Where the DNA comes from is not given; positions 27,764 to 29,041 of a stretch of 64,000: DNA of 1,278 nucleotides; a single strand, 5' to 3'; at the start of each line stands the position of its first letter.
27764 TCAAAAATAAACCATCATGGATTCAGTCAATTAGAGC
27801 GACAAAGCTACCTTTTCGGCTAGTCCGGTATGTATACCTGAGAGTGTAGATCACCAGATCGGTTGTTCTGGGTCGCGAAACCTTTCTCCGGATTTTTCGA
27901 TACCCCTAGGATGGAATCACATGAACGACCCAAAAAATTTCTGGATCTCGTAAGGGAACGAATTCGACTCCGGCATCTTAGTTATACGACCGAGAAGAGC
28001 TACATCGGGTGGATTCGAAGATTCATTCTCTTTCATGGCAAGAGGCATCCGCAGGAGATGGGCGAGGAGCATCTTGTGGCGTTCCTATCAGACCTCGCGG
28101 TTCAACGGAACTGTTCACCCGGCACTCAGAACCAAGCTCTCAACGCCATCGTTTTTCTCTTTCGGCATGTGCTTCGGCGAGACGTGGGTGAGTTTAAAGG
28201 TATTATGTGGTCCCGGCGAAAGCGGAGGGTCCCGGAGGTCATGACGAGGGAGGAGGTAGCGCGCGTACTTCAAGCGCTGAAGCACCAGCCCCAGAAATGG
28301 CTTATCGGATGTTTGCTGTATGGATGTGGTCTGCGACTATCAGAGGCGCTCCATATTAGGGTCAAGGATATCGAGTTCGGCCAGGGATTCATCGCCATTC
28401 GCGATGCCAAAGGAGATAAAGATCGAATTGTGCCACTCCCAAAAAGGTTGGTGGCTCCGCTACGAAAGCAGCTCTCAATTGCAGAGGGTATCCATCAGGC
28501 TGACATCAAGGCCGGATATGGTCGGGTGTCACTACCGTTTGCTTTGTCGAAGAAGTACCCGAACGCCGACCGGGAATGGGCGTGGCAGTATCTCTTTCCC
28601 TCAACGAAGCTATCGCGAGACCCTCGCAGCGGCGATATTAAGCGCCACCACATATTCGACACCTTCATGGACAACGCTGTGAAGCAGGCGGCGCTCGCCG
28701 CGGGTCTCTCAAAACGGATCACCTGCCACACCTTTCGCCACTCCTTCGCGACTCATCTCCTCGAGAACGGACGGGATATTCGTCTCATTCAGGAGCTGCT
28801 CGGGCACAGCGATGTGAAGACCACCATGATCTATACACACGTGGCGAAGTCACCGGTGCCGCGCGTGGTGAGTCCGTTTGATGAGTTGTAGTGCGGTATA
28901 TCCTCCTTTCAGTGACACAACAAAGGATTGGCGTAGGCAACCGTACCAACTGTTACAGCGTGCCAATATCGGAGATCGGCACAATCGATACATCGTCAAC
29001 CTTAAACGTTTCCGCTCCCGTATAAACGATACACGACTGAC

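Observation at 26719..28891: Chromosomal integron whose two cassette boundaries pass an exact R''/R' complementarity test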

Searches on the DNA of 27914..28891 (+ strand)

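Call 26: search_with_rna_model(model_id=R1, sources=[L001, L002, L003, L004, L005, L006, L007, L008, L009, L010, L011, L012, L013, L014, L015, L016, L017, L018, L019, L020, L021, L022, L023, L024, L025, L026, L027, L028, L029, L030, L031, L032, L033, L034, L035, L036, L037, L038, L039, L040, L041, L042, L043, L044, L045, L046, L047, L048, L049, L050, L051, L052, L053, L054, L055, L056, L057, L058, L059, L060, L061, L062, L063, L064, L065, L066, L067, L068, L069, L070, L071, L072, L073, L074, L075, L076, L077, L078, L079, L080], max_evalue=1, make_alignment=true)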
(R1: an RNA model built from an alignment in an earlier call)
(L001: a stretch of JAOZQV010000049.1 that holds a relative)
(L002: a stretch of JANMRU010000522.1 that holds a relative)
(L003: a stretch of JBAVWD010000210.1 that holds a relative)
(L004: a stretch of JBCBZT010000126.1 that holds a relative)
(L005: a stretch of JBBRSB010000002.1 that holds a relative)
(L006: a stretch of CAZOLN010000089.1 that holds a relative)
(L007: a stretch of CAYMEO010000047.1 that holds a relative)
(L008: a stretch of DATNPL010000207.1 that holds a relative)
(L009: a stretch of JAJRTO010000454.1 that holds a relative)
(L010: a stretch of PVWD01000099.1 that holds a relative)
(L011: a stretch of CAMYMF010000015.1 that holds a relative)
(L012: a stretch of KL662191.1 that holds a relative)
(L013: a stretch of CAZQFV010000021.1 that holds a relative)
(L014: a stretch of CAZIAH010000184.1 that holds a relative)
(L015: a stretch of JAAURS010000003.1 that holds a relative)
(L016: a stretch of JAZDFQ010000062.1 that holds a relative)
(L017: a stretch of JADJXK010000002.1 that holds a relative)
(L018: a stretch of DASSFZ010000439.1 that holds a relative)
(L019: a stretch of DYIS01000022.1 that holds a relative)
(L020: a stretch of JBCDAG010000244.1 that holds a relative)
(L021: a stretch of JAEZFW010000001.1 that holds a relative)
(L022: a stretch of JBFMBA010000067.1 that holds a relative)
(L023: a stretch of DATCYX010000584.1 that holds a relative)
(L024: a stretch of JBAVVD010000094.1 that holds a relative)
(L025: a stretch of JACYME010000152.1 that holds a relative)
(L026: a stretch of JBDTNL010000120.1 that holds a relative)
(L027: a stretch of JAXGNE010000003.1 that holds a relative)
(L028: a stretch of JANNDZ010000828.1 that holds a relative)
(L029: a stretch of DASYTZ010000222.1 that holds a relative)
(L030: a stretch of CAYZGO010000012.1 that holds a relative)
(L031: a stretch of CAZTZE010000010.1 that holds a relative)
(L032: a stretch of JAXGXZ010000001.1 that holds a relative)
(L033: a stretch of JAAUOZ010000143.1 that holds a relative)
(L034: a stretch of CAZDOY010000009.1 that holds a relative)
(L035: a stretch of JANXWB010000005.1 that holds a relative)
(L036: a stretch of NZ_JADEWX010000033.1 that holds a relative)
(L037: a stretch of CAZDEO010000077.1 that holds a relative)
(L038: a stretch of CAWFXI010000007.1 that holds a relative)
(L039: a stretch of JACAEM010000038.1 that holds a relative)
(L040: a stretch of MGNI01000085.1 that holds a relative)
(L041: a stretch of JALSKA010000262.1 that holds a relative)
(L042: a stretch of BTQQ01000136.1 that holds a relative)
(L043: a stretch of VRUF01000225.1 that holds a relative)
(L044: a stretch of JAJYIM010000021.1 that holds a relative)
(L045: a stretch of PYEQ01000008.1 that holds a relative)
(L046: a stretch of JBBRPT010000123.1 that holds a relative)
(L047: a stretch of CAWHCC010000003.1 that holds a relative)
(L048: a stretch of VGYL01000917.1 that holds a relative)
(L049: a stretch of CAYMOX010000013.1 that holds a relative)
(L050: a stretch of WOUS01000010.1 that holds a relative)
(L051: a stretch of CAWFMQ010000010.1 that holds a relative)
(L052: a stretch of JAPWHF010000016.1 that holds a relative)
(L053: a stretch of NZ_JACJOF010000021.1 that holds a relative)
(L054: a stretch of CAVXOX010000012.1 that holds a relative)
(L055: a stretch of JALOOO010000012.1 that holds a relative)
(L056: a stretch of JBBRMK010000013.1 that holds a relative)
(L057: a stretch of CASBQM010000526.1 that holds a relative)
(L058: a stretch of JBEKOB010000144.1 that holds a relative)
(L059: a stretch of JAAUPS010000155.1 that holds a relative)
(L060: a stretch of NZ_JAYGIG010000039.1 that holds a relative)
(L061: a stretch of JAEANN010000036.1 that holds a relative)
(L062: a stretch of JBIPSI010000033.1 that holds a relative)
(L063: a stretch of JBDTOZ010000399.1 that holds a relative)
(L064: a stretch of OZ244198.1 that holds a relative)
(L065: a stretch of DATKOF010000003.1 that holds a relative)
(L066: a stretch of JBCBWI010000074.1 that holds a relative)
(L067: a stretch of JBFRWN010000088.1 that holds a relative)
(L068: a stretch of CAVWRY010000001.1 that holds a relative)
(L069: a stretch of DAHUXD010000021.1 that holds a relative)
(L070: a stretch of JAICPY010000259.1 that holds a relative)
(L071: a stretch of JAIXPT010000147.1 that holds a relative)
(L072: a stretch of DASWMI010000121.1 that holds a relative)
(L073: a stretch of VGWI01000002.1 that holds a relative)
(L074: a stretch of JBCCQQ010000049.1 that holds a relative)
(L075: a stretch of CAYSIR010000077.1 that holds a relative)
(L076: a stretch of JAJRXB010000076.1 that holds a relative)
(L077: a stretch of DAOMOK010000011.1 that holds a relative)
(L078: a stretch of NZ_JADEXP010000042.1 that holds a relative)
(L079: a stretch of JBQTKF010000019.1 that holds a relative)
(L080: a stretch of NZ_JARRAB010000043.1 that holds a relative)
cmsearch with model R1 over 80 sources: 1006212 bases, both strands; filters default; matches with E-value up to 1: 79.
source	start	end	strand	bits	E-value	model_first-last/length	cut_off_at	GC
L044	14710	14781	+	58.6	3.2e-10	1-55/55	no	0.64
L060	644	707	-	57.9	4.7e-10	1-55/55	no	0.67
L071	7067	7121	+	55.2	2e-09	1-55/55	no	0.62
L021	5858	5918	-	54.9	2.3e-09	1-55/55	no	0.67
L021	5442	5528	-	54.8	2.5e-09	1-55/55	no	0.63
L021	8528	8590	-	54.6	2.7e-09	1-55/55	no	0.6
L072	135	236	-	54.3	3.2e-09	1-55/55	no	0.57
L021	7443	7502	-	53.5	5e-09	1-55/55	no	0.63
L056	135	220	-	53.5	5e-09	1-55/55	no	0.5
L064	5969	6030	-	53.4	5.2e-09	1-55/55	no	0.68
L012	4238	4323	-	52.2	9.7e-09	1-55/55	no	0.59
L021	3162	3222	-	52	1.1e-08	1-55/55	no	0.59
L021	4890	4978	-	50.5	2.4e-08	1-55/55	no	0.56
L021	4133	4192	-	50.5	2.5e-08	1-55/55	no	0.62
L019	2697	2758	-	49.6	3.9e-08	1-55/55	no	0.69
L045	486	571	-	49.4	4.3e-08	1-55/55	no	0.57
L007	9022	9123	-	49.1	5.1e-08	1-55/55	no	0.61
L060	7415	7501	-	48.8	6.1e-08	1-55/55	no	0.53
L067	1837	1926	-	48.6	6.6e-08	1-55/55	no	0.44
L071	7407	7496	+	47.9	1e-07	1-55/55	no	0.67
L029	11548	11653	+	47.3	1.4e-07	1-55/55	no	0.58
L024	12596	12653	+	47.2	1.4e-07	1-55/55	no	0.5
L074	8421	8504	-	46.7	1.9e-07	1-55/55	no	0.51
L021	1562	1628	-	46.6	2e-07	1-55/55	no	0.64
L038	1858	1945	-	45.9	2.9e-07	1-55/55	no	0.56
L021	7023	7115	-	45.2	4.1e-07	1-55/55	no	0.66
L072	1040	1141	-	44.8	5.1e-07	1-55/55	no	0.54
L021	123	217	-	44.4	6.3e-07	1-55/55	no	0.67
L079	431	534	-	44.3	6.6e-07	1-55/55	no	0.74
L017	5335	5461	-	44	7.7e-07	1-55/55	no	0.6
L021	3719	3781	-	43.1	1.3e-06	1-55/55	no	0.63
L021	8057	8146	-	41.6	2.8e-06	1-55/55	no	0.62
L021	973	1033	-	40.9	4.2e-06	1-55/55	no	0.7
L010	173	259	-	40.2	6e-06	1-55/55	no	0.39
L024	11638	11720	+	40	6.8e-06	1-55/55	no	0.48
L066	403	488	-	39.3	9.9e-06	1-55/55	no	0.52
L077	2060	2128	-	39.1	1.1e-05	1-55/55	no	0.67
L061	312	388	-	37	3.3e-05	1-55/55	no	0.7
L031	3922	4045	-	36.9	3.5e-05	1-55/55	no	0.58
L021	2230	2301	-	36.9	3.5e-05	1-55/55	no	0.64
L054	12159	12234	+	36.5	4.3e-05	1-55/55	no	0.7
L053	7970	8056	-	36.4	4.5e-05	1-55/55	no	0.49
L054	9686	9761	+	36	5.7e-05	1-55/55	no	0.7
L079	2175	2229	-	36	5.8e-05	1-55/55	no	0.73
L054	11719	11789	+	35.2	8.6e-05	1-55/55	no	0.72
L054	8819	8894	+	35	9.6e-05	1-55/55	no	0.7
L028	9001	9088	-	35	9.7e-05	1-55/55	no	0.55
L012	6411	6498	-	34.6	0.00012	1-55/55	no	0.52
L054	9170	9245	+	34.6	0.00012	1-55/55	no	0.67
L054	10930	11005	+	33.5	0.00021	1-55/55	no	0.7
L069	6032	6107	+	33.5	0.00021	1-55/55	no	0.7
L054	10380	10455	+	33.5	0.00022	1-55/55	no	0.71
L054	8043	8118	+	33.5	0.00022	1-55/55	no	0.71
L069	6719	6794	+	33.4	0.00023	1-55/55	no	0.67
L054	14303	14378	+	33.2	0.00025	1-55/55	no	0.68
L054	7062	7137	+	32.9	0.0003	1-55/55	no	0.72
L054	13568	13643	+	32.8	0.00032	1-55/55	no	0.68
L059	120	206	-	32.8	0.00032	1-55/55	no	0.53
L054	16153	16228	+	31.4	0.00067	1-55/55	no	0.67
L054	15392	15467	+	31.2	0.00074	1-55/55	no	0.71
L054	8336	8411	+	30.9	0.00089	1-55/55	no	0.68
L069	5509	5584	+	30.9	0.00089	1-55/55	no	0.68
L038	923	991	-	29.6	0.0018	1-55/55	no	0.64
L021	6596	6667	-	29.3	0.0021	1-55/55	no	0.61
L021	9154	9243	-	28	0.0041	1-55/55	no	0.6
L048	2730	2805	+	28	0.0041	1-55/55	no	0.68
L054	14831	14906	+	27.8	0.0045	1-55/55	no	0.7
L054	13274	13349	+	27.4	0.0056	1-55/55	no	0.68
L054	7405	7480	+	26.9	0.0074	1-55/55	no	0.72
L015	2565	2651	-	26.9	0.0076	1-55/55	no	0.56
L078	5692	5775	-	24.3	0.03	1-55/55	no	0.51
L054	11218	11293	+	24.2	0.032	1-55/55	no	0.7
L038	2398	2485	-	23.3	0.052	1-55/55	no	0.53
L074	6830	6913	-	22.5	0.077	1-55/55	no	0.46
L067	3130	3214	-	21.1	0.17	1-55/55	no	0.56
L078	3492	3578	-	20.2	0.26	1-55/55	no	0.44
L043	368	481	-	20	0.3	1-55/55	no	0.51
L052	141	207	-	19.8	0.33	1-55/55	no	0.63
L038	1414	1473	-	18.5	0.68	1-55/55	no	0.65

Alignment A2: 79 matches aligned to the model, 151 columns, each read 5' to 3' on its own strand. Consensus structure (alignment columns), stored with it:
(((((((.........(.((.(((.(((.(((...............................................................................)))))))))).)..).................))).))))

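Call 27: build_rna_model(alignment_id=A2)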
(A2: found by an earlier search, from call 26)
Model R2 built from alignment A2 (79 sequences, 151 columns); structure: stored with the alignment.
model positions 83; base pairs 19; branch points 0; effective number of sequences 31.87; information 0.684 bits per position. Calibrated on 0.2 Mb of random sequence (short: E-values are rough).
structure used (alignment columns):
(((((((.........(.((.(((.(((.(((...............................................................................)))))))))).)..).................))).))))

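Call 28: search_with_rna_model(model_id=R2, source=window, max_evalue=10, filters=off, show_alignments=5)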
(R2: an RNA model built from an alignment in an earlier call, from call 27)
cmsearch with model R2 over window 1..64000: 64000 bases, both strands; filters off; matches with E-value up to 10: 9.
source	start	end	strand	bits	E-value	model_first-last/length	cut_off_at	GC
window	27161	27253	-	46.1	8.2e-09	1-83/83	no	0.66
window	26719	26773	-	32.6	1.4e-05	1-83/83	no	0.53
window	7183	7221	-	11.2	1.7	1-83/83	no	0.56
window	7299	7386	+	9.8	3.5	1-83/83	no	0.58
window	41434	41466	-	9.8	3.6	1-83/83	no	0.64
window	27410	27432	+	9.5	4.2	1-83/83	no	0.48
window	54815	54838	-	9.4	4.4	1-83/83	no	0.54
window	52686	52744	+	9.2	4.9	1-83/83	no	0.51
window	54815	54838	+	8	9.8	1-83/83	no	0.54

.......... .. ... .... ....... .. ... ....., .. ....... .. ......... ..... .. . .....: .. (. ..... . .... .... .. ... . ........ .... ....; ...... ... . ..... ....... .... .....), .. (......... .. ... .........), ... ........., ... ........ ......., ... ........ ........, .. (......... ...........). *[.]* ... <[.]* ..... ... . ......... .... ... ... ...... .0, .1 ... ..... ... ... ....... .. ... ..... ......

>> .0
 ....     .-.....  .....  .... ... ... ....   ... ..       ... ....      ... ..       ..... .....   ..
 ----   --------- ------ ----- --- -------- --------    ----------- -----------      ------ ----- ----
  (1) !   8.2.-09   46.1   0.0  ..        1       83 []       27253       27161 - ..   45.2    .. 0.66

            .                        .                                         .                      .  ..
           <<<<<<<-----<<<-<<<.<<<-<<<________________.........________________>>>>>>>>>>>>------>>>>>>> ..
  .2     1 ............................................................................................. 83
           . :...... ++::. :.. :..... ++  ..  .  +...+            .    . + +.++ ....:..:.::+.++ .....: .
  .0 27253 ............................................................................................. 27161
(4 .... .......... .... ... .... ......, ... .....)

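Call 43: search_with_rna_model(model_id=R2, sources=[L163, L164, L165, L166, L167, L168, L169, L170, L171, L172, L173, L082, L162], max_evalue=1, filters=off)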
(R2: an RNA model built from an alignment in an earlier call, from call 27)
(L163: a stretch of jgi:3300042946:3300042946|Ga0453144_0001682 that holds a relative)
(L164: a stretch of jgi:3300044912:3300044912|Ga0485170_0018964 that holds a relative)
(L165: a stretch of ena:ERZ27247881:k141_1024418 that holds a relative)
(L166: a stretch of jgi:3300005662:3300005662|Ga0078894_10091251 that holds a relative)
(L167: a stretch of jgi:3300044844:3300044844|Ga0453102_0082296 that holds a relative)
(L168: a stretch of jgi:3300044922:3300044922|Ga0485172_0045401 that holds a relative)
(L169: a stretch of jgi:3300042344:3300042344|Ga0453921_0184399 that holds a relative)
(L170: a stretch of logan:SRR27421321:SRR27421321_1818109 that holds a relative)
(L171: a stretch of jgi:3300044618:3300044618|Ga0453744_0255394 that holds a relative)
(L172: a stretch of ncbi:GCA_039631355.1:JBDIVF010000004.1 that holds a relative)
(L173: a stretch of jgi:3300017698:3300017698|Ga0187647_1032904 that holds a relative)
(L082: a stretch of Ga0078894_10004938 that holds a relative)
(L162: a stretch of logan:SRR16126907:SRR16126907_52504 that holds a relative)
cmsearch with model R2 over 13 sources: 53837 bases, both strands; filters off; matches with E-value up to 1: 38.
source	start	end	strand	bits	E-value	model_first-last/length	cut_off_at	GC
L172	4145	4237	+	52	2.8e-10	1-83/83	no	0.63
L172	2671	2769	+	50.7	5.5e-10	1-83/83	no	0.65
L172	5222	5318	+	49.3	1.2e-09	1-83/83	no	0.64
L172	3186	3284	+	47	4.2e-09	1-83/83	no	0.67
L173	394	465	+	46.8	4.9e-09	1-83/83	no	0.61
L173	793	867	+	46.5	5.8e-09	1-83/83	no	0.56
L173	2155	2253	+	46.2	6.5e-09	1-83/83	no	0.66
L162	2554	2646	+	46.1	6.9e-09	1-83/83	no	0.66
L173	1656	1730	+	45.8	8.3e-09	1-83/83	no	0.55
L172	2182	2248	+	45.3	1.1e-08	1-83/83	no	0.57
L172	450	548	+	45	1.3e-08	1-83/83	no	0.66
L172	955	1053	+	44.9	1.4e-08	1-83/83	no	0.65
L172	1623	1712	+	42.7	4.4e-08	1-83/83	no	0.62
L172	6418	6507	+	41.5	8.9e-08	1-83/83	no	0.62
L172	5895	5993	+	39.6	2.4e-07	1-83/83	no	0.64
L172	8854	8914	+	38.2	5.3e-07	1-83/83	no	0.67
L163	6361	6415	+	36.1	1.7e-06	1-83/83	no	0.55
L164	2652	2706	+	36.1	1.7e-06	1-83/83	no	0.55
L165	2049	2103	+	36.1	1.7e-06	1-83/83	no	0.55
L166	2015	2069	+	36.1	1.7e-06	1-83/83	no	0.55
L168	1430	1484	+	36.1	1.7e-06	1-83/83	no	0.55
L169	812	866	+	36.1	1.7e-06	1-83/83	no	0.55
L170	813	867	+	36.1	1.7e-06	1-83/83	no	0.55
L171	918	972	+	36.1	1.7e-06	1-83/83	no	0.55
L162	3034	3088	+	32.6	1.2e-05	1-83/83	no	0.53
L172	3665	3757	+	32.3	1.3e-05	1-83/83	no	0.67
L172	4599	4691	+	32.3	1.4e-05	1-83/83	no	0.67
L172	6922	7016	+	22.9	0.0024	1-83/83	no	0.62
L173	1270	1353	+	22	0.0038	1-83/83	no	0.6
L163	5922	5973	+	19.7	0.013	1-83/83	no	0.58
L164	2213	2264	+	19.7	0.013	1-83/83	no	0.58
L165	1610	1661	+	19.7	0.013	1-83/83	no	0.58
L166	1576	1627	+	19.7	0.013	1-83/83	no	0.58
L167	1764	1815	+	19.7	0.013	1-83/83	no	0.58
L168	991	1042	+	19.7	0.013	1-83/83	no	0.58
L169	373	424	+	19.7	0.013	1-83/83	no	0.58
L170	374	425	+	19.7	0.013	1-83/83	no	0.58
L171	479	530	+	19.7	0.013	1-83/83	no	0.58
